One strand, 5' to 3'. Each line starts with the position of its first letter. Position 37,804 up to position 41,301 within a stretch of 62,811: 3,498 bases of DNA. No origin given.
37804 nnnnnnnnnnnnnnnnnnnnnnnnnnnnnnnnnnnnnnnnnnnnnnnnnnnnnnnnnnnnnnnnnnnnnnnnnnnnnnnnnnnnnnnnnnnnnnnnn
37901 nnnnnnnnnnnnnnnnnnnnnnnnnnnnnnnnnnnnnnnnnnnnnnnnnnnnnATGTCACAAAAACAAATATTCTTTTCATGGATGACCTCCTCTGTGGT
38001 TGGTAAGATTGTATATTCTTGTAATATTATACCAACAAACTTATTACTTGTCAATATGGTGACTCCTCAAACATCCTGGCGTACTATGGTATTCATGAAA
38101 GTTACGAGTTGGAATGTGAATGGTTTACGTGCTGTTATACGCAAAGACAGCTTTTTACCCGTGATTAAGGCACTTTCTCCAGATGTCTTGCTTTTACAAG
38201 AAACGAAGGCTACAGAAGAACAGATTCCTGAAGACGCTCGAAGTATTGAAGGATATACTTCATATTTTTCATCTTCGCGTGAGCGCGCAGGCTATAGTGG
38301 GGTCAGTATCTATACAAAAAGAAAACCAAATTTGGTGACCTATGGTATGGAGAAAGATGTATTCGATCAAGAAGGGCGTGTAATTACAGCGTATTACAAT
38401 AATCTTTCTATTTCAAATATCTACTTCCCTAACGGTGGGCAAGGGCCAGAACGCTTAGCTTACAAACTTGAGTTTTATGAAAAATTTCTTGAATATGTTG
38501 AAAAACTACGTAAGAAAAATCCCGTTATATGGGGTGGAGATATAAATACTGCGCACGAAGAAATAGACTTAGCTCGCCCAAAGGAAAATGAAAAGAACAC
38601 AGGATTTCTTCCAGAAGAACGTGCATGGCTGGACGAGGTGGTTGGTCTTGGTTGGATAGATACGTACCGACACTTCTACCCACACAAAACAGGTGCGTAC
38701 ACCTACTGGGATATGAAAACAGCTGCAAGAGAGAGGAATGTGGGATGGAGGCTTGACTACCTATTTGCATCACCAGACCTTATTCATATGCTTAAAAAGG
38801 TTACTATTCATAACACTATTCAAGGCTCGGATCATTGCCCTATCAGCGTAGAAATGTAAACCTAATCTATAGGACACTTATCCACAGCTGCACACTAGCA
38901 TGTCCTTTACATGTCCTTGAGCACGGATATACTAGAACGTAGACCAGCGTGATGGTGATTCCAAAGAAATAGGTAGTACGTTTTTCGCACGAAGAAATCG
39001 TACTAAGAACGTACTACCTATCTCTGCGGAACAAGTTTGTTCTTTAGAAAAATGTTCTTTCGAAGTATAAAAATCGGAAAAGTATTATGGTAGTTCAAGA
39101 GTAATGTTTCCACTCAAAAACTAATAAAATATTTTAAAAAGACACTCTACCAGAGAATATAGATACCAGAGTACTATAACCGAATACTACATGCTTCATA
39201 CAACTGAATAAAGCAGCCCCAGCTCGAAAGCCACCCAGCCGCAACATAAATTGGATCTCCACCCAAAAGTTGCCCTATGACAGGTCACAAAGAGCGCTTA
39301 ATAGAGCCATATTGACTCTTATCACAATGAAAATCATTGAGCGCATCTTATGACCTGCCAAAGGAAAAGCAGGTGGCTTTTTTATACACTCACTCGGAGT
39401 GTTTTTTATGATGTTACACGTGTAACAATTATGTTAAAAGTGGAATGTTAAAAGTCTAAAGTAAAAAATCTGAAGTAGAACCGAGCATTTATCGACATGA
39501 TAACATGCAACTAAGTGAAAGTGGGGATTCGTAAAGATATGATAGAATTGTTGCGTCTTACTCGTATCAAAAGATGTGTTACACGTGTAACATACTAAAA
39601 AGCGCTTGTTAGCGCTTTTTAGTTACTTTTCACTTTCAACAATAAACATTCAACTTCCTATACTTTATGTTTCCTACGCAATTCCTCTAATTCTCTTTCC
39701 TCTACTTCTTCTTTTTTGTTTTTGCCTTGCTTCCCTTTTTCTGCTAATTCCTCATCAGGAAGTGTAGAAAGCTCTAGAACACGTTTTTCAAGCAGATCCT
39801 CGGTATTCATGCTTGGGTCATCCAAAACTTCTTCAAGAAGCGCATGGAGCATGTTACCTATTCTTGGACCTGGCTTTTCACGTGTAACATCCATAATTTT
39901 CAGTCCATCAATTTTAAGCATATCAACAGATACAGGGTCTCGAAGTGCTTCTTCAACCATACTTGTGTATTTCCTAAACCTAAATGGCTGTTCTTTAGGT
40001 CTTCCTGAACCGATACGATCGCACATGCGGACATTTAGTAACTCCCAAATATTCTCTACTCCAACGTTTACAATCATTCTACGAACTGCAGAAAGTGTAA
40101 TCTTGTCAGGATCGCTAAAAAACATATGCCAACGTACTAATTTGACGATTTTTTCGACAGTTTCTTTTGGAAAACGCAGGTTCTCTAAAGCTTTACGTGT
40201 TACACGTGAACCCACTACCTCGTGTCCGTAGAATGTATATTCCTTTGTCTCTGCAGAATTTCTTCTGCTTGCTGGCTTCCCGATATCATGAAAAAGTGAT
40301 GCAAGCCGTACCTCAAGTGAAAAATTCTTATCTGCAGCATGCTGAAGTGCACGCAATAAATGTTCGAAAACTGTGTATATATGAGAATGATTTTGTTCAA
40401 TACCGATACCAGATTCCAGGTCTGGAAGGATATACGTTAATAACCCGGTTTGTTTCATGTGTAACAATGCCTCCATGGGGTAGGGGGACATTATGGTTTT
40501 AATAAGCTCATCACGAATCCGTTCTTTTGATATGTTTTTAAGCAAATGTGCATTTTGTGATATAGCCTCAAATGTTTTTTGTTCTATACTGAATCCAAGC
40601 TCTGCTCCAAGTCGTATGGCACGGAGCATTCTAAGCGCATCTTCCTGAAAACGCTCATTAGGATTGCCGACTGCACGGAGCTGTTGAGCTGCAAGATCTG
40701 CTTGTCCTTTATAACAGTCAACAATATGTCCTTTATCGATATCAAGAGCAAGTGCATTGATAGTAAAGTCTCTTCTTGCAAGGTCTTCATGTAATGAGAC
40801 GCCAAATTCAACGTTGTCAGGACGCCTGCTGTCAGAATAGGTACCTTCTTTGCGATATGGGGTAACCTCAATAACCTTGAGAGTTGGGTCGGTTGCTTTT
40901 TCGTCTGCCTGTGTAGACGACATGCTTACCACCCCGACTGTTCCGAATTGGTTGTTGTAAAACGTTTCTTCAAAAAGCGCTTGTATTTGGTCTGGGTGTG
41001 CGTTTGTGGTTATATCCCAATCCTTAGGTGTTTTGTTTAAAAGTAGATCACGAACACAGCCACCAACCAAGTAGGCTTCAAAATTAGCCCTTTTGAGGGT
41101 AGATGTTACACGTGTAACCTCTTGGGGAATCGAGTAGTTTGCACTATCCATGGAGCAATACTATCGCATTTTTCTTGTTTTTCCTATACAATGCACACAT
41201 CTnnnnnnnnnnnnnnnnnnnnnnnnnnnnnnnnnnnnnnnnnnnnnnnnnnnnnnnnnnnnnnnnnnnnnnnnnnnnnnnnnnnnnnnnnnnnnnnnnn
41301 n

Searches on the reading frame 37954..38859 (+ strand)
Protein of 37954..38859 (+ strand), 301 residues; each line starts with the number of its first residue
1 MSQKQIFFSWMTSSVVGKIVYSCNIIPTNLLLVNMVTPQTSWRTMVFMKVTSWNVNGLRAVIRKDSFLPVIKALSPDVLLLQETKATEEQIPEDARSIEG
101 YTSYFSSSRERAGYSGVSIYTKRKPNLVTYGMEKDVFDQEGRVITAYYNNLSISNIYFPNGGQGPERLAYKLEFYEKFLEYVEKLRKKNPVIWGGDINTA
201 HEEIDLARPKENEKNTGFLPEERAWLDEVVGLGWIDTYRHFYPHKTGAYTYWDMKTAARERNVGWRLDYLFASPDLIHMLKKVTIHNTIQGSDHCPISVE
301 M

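Call 19: search_protein_families(library=pfam, max_evalue=0.001, proteins=[window:37954-38859:+])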
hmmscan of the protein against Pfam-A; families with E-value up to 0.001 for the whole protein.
window:37954-38859:+ (301 aa): 1 family
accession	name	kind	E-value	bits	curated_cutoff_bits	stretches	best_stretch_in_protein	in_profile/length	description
PF03372.29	Exo_endo_phos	-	5.5e-27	95.3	24.5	1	52-294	2-225/225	Endonuclease/Exonuclease/phosphatase family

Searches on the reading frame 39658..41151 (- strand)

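Call 19: search_protein_families(library=pfam, max_evalue=0.001, proteins=[window:39658-41151:-])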
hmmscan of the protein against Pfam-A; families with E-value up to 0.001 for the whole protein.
window:39658-41151:- (497 aa): 4 families
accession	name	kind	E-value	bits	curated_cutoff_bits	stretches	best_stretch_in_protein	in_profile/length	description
PF01743.26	PolyA_pol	-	4.5e-36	124.4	23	1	26-159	1-126/126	Poly A polymerase head domain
PF12627.12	PolyA_pol_RNAbd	-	1.1e-22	79.9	22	1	186-246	1-61/64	Probable RNA and SrmB- binding site of polymerase A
PF01966.28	HD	-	4.5e-11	43.5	22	1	261-348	1-91/116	HD domain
PF13735.12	tRNA_NucTran2_2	-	7.5e-05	23.2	27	1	410-456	101-147/149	tRNA nucleotidyltransferase domain 2 putative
